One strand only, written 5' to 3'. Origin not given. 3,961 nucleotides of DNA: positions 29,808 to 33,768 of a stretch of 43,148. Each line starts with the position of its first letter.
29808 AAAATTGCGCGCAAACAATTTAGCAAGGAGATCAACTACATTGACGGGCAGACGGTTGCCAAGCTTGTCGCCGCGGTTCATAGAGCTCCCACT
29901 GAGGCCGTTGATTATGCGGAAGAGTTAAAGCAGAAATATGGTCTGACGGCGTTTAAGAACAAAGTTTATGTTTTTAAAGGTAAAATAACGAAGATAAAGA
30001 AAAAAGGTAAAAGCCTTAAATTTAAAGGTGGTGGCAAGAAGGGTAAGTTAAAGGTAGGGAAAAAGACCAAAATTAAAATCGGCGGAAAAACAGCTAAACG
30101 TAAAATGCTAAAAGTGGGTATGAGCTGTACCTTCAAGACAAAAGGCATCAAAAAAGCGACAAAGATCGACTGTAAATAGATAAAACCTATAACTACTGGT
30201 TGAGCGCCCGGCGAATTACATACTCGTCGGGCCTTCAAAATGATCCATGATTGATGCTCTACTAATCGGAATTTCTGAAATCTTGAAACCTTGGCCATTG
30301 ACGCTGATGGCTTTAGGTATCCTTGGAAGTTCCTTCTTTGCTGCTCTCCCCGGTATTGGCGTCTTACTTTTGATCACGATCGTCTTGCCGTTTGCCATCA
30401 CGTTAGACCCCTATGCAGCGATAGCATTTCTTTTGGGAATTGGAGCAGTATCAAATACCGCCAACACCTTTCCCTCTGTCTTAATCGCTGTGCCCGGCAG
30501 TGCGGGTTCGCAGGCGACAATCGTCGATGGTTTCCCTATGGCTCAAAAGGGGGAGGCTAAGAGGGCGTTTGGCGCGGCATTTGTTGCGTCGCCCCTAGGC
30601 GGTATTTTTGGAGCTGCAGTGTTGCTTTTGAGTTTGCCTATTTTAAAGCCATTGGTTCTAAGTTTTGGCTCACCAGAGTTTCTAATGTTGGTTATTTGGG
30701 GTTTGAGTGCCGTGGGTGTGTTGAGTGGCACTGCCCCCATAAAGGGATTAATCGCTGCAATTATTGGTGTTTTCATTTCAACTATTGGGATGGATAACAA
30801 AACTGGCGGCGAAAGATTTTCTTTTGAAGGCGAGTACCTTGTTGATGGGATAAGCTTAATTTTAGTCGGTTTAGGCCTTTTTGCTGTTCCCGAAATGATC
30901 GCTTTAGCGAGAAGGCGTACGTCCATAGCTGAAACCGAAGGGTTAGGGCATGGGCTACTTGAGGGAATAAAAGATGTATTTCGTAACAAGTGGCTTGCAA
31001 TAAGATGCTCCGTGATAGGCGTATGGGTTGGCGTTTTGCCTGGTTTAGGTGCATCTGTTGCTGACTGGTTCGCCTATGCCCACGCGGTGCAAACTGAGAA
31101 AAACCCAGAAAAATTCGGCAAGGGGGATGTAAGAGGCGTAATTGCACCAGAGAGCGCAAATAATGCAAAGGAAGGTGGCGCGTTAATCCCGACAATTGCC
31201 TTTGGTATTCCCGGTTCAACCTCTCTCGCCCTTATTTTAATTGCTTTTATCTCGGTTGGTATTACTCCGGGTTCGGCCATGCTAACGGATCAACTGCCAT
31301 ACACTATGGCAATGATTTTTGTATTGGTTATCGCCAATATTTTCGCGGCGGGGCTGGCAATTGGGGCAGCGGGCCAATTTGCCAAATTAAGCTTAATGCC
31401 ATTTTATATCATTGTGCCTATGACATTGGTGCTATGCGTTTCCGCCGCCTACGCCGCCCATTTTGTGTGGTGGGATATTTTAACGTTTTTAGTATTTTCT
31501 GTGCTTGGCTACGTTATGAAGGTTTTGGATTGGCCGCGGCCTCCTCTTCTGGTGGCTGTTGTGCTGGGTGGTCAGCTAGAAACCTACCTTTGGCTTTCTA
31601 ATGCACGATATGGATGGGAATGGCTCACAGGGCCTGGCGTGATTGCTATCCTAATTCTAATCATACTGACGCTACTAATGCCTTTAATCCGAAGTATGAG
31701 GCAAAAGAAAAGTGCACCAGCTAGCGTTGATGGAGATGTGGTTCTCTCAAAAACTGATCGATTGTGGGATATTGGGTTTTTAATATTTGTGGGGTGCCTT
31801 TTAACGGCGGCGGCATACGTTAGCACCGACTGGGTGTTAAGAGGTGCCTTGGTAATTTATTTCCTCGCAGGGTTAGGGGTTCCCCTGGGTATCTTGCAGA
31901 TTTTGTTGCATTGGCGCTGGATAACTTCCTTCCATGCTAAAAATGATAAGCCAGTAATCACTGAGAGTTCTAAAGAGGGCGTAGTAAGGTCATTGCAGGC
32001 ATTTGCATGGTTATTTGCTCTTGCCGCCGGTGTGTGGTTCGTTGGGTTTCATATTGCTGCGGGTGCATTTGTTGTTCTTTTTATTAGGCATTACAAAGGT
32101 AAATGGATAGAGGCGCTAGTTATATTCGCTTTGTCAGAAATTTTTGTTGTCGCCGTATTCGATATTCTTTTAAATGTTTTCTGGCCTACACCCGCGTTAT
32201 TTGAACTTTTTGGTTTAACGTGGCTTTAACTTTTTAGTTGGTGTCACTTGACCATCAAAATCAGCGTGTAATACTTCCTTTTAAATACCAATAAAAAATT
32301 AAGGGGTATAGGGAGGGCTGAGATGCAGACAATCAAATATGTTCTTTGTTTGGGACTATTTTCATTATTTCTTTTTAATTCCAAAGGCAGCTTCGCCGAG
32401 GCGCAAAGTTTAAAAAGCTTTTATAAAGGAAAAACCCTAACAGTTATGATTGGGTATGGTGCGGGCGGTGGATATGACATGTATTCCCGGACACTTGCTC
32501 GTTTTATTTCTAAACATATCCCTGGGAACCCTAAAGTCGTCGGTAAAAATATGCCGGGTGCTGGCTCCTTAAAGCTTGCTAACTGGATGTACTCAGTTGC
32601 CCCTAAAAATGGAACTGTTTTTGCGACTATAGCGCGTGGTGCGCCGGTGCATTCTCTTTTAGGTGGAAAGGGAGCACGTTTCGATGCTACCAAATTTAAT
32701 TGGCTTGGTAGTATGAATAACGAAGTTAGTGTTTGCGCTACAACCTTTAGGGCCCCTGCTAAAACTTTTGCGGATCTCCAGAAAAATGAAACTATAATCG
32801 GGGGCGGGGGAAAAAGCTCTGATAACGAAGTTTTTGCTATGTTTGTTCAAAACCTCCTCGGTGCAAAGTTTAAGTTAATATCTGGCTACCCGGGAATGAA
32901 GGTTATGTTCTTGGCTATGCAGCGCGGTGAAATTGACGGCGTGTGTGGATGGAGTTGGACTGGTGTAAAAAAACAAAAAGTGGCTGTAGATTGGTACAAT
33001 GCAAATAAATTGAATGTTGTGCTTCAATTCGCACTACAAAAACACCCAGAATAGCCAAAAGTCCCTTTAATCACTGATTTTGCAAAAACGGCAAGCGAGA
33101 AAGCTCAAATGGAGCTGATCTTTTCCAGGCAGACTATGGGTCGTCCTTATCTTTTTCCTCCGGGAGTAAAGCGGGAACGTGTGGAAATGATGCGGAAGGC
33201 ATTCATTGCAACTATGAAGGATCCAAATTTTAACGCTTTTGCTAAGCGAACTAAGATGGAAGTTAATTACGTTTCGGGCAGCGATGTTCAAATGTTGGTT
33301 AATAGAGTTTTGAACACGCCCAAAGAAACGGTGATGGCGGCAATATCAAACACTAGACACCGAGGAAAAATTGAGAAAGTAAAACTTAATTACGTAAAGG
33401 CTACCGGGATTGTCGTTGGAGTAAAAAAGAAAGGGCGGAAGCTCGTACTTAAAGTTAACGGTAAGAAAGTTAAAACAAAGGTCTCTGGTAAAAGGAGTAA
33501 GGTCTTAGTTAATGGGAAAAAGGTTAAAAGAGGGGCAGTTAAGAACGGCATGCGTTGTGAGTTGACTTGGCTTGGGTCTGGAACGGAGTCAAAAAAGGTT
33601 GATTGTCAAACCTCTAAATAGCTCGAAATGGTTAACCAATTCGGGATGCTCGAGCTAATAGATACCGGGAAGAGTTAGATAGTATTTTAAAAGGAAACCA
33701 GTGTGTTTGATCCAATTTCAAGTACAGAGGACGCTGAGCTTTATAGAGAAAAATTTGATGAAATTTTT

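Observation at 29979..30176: Poly-lysine, beta-strand-patterned C-terminal module with a conserved Cys pair on two periplasmic TctC-type binding proteins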

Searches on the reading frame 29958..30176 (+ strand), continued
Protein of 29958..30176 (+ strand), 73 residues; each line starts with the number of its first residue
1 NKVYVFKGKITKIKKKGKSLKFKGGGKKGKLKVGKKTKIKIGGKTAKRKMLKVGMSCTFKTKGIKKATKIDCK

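Call 67: find_encoding_contigs(protein=P0176, flank=6000, max_places=3)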
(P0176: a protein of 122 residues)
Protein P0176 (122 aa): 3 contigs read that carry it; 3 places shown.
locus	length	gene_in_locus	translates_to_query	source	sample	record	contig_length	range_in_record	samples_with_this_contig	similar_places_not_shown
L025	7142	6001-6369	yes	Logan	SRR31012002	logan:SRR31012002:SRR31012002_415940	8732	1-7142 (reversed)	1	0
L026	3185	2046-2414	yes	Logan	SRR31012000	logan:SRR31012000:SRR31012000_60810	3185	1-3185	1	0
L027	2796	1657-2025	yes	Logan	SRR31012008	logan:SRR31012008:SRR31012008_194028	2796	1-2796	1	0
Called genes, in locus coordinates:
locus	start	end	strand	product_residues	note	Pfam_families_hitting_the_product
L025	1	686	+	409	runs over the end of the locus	PF07690:MFS_1, PF12832:MFS_1_like (faint), PF07690:MFS_1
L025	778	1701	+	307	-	PF09084:NMT1, PF13379:NMT1_2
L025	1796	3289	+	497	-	PF00120:Gln-synt_C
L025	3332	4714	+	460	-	PF00355:Rieske, PF00848:Ring_hydroxyl_A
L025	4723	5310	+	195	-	PF13577:SnoaL_4 (weak), PF00866:Ring_hydroxyl_B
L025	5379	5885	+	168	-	PF00903:Glyoxalase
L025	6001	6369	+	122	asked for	-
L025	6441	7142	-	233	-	?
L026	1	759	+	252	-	?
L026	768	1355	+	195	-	PF13577:SnoaL_4 (weak), PF00866:Ring_hydroxyl_B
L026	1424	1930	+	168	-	PF00903:Glyoxalase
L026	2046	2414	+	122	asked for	-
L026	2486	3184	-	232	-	?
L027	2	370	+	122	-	?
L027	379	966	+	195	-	PF13577:SnoaL_4 (weak), PF00866:Ring_hydroxyl_B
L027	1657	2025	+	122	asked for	-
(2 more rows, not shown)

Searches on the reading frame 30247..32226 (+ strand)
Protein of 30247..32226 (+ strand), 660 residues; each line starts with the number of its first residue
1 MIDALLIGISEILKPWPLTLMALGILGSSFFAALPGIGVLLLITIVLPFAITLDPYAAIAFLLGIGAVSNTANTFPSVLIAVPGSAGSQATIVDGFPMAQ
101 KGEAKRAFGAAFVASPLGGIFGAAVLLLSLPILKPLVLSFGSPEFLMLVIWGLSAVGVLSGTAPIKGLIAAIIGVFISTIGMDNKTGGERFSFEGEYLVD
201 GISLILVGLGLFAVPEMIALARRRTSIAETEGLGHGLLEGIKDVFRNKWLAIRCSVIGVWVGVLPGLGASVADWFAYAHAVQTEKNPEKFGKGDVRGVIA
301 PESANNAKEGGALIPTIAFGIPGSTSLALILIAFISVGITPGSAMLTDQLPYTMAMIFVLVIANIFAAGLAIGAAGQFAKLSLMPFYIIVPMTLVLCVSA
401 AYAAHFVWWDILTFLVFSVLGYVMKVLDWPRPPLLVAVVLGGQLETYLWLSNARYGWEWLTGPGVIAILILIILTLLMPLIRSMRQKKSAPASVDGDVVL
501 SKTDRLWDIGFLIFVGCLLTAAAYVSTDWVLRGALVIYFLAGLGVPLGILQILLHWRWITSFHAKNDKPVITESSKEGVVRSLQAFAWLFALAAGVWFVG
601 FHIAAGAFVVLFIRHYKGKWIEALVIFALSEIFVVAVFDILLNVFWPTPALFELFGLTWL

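Call 7: search_protein_families(library=pfam, proteins=[window:30247-32226:+], max_evalue=10)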
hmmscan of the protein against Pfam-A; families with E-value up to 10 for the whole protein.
window:30247-32226:+ (660 aa): 2 families
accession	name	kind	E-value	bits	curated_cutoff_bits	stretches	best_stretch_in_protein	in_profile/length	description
PF01970.21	TctA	-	2e-116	389.5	28.9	1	18-435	1-422/423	Tripartite tricarboxylate transporter TctA family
PF07331.16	TctB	-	0.00059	20.5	29.1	1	538-647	31-137/137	Tripartite tricarboxylate transporter TctB family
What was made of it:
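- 30247..32229 (+): Fused TctA-TctB membrane component (660 aa). TctB E = 6e-4 over residues 538-647; this match (20.5 bits) is below the Pfam cutoff of 29.1 (call 7).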

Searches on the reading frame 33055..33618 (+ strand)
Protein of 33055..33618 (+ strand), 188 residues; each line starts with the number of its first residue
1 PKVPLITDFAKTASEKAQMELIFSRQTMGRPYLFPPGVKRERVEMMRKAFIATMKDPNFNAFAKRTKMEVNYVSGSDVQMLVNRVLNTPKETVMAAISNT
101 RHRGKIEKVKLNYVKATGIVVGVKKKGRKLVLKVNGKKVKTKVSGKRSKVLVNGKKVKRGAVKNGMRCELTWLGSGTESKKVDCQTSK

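Call 7: search_protein_families(library=pfam, proteins=[window:33055-33618:+], max_evalue=10)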
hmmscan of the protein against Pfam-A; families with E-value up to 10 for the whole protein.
window:33055-33618:+ (188 aa): 1 family
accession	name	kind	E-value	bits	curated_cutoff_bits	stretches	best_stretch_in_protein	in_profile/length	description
PF22820.2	TcaA_3rd_4th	-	0.85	10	27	0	131-145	15-29/73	TcaA protein 3rd/4th domain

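Call 20: search_protein_families(library=ncbifam, proteins=[window:33055-33618:+], max_evalue=1)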
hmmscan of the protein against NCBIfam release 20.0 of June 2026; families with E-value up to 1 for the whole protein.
window:33055-33618:+ (188 aa): 1 family
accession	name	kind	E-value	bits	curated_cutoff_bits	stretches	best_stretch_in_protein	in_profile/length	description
NF012196.1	Ig_like_ice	domain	0.045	13.6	50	1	114-162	50-98/108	Ig-like domain-containing protein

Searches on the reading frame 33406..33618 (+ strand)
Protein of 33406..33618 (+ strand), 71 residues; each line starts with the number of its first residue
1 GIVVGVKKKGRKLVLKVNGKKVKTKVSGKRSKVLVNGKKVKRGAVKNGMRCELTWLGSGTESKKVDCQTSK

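Call 7: search_protein_families(library=pfam, proteins=[window:33406-33618:+], max_evalue=10)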
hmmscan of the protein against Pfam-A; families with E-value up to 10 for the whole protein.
window:33406-33618:+ (71 aa): 3 families
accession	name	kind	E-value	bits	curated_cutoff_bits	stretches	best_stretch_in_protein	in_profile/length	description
PF22820.2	TcaA_3rd_4th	-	0.087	13.2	27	1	14-28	15-29/73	TcaA protein 3rd/4th domain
PF20622.4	Big_15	-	0.15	12.4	27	1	29-48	25-44/82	Bacterial Ig domain (Big_16)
PF01479.30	S4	-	0.2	11.8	22.8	1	32-42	27-37/48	S4 domain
